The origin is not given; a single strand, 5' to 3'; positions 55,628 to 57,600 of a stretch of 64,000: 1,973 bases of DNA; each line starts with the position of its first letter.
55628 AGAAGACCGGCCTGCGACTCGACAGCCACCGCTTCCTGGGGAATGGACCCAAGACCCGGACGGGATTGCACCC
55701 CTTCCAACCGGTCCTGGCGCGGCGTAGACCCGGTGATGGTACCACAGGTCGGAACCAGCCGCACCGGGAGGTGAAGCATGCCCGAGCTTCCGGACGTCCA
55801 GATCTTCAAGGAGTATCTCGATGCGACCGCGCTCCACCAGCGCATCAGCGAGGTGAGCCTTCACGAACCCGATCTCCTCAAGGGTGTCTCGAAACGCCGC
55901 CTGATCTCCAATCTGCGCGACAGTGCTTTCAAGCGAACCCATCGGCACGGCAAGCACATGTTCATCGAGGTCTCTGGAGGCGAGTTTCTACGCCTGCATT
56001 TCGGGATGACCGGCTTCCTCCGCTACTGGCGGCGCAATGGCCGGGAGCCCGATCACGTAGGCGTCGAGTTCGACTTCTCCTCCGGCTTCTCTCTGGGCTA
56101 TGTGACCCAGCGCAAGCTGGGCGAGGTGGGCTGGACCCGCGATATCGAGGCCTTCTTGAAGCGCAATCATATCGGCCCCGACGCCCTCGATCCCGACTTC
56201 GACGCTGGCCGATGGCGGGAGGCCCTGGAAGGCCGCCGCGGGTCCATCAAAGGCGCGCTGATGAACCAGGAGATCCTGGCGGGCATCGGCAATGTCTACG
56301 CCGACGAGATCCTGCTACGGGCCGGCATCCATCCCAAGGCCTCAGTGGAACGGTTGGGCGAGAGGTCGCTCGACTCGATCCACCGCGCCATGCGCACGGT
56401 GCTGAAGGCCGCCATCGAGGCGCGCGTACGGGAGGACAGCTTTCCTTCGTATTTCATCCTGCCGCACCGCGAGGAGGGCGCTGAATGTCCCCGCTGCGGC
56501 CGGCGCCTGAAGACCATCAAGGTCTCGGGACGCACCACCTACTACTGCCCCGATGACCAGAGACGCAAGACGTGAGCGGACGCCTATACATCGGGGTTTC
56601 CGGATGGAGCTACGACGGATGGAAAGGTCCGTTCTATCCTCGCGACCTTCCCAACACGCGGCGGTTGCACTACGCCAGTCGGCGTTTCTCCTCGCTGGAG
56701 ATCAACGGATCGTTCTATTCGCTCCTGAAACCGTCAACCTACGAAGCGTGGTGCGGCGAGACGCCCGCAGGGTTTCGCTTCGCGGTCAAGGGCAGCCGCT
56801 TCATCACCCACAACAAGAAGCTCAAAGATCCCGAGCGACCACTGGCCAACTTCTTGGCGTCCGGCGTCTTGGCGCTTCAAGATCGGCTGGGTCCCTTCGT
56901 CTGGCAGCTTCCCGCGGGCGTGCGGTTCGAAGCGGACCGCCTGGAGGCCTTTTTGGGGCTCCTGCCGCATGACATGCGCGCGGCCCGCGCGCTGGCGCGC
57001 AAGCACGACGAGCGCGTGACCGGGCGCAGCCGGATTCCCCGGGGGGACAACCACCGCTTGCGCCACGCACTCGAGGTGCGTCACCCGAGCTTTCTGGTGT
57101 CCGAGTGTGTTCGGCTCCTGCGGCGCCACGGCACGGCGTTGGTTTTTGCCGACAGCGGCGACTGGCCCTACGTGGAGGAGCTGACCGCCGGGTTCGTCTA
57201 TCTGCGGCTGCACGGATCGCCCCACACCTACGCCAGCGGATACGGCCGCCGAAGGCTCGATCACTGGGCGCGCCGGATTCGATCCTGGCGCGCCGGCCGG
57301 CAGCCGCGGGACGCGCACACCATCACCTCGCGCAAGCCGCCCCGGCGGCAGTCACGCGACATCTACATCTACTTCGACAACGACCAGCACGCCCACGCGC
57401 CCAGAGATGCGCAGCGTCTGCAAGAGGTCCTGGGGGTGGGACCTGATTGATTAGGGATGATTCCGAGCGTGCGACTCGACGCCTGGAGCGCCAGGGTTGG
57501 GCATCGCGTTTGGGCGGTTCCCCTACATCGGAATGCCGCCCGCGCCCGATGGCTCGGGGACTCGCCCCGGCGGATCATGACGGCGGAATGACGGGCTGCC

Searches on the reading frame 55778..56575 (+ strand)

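Call 73: search_protein_families(library=pfam, proteins=[window:55778-56575:+], max_evalue=0.0001)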
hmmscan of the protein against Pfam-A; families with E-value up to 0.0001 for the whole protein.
window:55778-56575:+ (265 aa): 4 families
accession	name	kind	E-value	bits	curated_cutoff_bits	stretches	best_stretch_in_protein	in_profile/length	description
PF01149.29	Fapy_DNA_glyco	-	2.2e-23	83.6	25.5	1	1-117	1-117/117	Formamidopyrimidine-DNA glycosylase N-terminal domain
PF06831.19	H2TH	-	1.5e-21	76.6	34.7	1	132-215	1-84/93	Formamidopyrimidine-DNA glycosylase H2TH domain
PF06827.20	zf-FPG_IleRS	-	5.4e-08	32.9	21.3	1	237-262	4-29/30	Zinc finger found in FPG and IleRS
PF05833.16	NFACT_N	-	7.3e-05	22.2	31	1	144-213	177-244/456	NFACT N-terminal and middle domains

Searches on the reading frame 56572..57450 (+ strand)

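Call 73: search_protein_families(library=pfam, proteins=[window:56572-57450:+], max_evalue=0.0001)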
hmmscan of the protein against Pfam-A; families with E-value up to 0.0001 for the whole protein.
window:56572-57450:+ (292 aa): 1 family
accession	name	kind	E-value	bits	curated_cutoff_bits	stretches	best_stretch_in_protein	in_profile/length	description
PF01904.24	DUF72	-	6.1e-68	229.5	25.3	1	22-285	1-216/217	Protein of unknown function DUF72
